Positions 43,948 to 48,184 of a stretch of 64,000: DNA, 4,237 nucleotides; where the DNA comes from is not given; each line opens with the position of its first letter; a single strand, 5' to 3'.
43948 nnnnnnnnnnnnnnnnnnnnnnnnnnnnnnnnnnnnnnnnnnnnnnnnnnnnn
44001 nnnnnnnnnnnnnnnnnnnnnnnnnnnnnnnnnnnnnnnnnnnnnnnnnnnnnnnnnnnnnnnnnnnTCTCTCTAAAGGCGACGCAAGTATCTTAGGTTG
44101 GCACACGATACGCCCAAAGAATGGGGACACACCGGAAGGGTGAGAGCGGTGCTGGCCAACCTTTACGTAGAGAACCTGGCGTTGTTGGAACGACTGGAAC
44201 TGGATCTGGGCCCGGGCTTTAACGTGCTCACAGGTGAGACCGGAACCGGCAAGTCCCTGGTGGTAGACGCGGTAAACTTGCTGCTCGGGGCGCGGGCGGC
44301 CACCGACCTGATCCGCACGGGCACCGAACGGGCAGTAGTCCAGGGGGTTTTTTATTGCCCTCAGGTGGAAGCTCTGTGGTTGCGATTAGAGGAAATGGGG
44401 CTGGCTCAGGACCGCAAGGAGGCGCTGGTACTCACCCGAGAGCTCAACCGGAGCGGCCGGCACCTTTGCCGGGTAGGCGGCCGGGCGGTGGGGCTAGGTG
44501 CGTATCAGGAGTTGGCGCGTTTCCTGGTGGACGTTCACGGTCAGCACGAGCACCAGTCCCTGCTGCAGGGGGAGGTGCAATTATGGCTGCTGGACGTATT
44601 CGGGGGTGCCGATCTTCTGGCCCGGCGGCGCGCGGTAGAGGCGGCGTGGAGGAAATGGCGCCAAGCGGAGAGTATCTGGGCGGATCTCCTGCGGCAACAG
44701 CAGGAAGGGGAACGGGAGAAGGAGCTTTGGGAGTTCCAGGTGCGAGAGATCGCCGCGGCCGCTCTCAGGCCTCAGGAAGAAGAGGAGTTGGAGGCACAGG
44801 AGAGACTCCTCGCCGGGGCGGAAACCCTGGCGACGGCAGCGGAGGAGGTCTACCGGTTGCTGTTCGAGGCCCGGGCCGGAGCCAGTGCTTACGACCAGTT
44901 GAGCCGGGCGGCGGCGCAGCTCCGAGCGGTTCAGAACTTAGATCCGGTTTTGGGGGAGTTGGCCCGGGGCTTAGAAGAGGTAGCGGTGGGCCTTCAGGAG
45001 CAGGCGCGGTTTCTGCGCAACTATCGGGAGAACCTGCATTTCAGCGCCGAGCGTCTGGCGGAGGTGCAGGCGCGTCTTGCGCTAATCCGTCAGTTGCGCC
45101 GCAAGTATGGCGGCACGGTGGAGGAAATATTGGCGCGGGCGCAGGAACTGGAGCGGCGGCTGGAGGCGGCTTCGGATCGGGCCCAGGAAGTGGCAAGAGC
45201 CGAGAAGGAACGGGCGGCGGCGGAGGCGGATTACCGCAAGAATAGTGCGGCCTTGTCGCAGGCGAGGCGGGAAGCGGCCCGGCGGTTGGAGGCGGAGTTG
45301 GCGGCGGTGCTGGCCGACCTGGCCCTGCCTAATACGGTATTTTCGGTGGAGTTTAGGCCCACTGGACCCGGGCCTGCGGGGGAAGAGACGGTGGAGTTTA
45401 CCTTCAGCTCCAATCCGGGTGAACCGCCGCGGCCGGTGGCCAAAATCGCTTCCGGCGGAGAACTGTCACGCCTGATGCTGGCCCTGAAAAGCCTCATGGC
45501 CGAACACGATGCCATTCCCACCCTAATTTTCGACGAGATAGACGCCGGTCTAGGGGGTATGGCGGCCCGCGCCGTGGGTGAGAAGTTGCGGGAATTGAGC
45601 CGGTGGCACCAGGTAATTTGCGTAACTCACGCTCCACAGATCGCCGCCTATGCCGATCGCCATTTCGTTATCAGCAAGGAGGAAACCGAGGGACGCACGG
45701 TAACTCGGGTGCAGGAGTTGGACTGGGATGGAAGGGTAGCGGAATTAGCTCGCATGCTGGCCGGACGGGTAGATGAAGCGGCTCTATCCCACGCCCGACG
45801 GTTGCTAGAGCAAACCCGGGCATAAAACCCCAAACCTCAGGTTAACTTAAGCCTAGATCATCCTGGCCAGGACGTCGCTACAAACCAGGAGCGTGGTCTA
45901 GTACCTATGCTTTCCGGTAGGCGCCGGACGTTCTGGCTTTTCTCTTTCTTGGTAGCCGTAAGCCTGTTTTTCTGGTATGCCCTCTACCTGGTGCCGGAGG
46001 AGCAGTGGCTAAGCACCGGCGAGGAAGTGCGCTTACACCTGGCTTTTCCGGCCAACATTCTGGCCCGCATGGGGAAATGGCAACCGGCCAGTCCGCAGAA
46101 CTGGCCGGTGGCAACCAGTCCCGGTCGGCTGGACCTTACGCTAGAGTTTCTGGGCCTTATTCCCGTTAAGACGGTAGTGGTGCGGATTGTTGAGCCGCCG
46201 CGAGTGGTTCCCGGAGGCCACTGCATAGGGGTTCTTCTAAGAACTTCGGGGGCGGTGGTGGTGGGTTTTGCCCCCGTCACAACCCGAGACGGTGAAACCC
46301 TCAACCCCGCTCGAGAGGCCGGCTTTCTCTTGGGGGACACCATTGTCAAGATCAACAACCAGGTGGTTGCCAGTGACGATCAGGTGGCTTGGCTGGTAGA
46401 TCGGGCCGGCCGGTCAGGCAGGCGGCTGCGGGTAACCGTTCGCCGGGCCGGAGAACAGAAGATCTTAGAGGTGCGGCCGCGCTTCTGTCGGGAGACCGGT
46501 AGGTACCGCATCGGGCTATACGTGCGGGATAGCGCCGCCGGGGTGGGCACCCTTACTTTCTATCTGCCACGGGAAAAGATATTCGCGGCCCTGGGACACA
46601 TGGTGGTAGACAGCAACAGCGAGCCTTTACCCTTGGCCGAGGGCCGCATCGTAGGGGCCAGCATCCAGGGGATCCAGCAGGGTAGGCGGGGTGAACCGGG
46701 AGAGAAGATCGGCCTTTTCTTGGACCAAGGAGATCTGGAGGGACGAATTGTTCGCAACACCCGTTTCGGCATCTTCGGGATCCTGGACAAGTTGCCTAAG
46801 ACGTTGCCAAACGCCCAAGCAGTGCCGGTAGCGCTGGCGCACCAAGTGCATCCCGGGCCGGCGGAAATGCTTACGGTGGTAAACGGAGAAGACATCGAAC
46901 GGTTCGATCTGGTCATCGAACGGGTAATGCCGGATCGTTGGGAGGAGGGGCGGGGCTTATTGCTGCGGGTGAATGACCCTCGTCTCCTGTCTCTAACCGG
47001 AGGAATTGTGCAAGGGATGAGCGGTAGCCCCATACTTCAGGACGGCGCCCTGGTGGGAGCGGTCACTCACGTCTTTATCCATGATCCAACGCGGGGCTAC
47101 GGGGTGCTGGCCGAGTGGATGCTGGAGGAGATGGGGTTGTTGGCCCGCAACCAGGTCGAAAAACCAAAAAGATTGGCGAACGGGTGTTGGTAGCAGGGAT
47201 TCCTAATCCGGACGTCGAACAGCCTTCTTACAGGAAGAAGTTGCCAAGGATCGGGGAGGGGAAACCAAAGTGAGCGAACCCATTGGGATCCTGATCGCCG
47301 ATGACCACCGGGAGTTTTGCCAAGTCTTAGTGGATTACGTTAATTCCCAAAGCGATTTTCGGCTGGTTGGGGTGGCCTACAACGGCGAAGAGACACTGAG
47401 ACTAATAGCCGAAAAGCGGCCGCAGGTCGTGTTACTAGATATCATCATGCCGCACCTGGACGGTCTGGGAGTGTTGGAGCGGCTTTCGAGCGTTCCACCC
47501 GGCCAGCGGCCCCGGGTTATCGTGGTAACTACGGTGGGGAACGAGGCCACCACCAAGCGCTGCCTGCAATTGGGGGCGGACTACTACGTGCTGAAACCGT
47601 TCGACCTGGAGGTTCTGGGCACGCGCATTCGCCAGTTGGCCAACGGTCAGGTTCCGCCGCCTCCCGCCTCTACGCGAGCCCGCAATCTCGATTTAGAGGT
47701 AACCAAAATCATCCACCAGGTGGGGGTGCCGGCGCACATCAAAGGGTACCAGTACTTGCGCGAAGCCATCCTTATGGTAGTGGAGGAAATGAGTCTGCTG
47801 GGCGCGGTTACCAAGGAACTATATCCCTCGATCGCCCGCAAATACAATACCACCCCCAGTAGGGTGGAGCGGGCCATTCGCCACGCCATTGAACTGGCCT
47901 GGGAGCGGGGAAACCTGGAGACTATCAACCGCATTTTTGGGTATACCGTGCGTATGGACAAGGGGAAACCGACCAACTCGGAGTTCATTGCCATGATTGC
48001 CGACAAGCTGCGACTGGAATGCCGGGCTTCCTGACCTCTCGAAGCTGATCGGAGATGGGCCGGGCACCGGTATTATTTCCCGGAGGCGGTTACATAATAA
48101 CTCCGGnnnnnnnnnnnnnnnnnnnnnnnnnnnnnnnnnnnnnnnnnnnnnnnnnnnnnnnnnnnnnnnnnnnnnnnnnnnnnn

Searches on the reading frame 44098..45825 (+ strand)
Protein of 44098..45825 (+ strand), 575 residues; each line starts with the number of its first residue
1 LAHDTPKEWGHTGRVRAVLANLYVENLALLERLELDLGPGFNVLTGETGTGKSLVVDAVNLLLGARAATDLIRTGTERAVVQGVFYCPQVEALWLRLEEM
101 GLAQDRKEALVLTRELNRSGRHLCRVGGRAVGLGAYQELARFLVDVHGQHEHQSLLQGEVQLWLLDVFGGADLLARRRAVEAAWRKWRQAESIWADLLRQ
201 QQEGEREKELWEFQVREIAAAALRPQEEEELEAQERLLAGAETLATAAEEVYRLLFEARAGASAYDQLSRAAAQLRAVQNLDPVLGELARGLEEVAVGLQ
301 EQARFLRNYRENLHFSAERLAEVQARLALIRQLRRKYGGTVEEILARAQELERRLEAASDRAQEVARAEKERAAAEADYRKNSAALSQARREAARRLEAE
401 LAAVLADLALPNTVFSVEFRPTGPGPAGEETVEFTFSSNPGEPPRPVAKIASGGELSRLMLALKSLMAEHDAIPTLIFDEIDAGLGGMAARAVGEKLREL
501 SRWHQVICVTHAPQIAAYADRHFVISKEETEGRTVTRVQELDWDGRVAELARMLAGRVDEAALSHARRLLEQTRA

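Call 32: search_protein_families(library=pfam, proteins=[window:44098-45825:+], max_evalue=0.00001)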
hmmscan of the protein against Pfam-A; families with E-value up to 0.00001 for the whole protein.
window:44098-45825:+ (575 aa): 2 families
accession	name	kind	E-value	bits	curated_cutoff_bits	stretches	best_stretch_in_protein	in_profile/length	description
PF02463.25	SMC_N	-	5.6e-19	68.9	40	1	20-529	3-215/220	RecF/RecN/SMC N terminal domain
PF13476.12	AAA_23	-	2.6e-06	28.7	27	1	22-67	2-47/201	AAA domain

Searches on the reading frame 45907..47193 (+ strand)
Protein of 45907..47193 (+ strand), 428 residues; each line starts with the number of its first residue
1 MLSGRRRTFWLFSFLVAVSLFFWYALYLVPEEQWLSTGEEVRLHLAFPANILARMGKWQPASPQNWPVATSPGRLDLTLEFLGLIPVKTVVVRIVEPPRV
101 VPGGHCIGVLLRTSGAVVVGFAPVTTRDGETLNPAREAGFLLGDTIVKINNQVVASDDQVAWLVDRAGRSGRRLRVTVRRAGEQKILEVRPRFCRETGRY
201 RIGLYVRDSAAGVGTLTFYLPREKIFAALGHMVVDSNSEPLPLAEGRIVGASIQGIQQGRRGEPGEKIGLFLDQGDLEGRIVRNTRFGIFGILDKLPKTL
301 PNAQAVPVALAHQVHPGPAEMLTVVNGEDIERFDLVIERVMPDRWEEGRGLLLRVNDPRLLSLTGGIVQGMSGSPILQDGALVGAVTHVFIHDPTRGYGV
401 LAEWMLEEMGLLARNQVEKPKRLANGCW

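Call 32: search_protein_families(library=pfam, proteins=[window:45907-47193:+], max_evalue=0.00001)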
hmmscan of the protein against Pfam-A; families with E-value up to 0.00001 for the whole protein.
window:45907-47193:+ (428 aa): 3 families
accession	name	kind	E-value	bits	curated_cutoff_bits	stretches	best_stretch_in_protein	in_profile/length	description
PF05580.18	Peptidase_S55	-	1.5e-75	254.3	25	1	199-406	2-210/210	SpoIVB peptidase S55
PF13180.12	PDZ_2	-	2e-09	38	27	1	133-189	23-78/80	PDZ domain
PF17820.7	PDZ_6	-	6.4e-06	26.3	27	0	134-180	10-54/54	PDZ domain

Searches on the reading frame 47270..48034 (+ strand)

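Call 32: search_protein_families(library=pfam, proteins=[window:47270-48034:+], max_evalue=0.00001)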
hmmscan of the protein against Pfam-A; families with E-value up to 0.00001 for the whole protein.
window:47270-48034:+ (254 aa): 2 families
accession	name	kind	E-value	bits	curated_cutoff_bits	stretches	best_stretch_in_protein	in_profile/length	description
PF08769.17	Spo0A_C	-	1.2e-46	157.4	25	1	144-247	1-104/104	Sporulation initiation factor Spo0A C terminal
PF00072.30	Response_reg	-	2.4e-25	89.3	30.2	1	7-120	1-110/111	Response regulator receiver domain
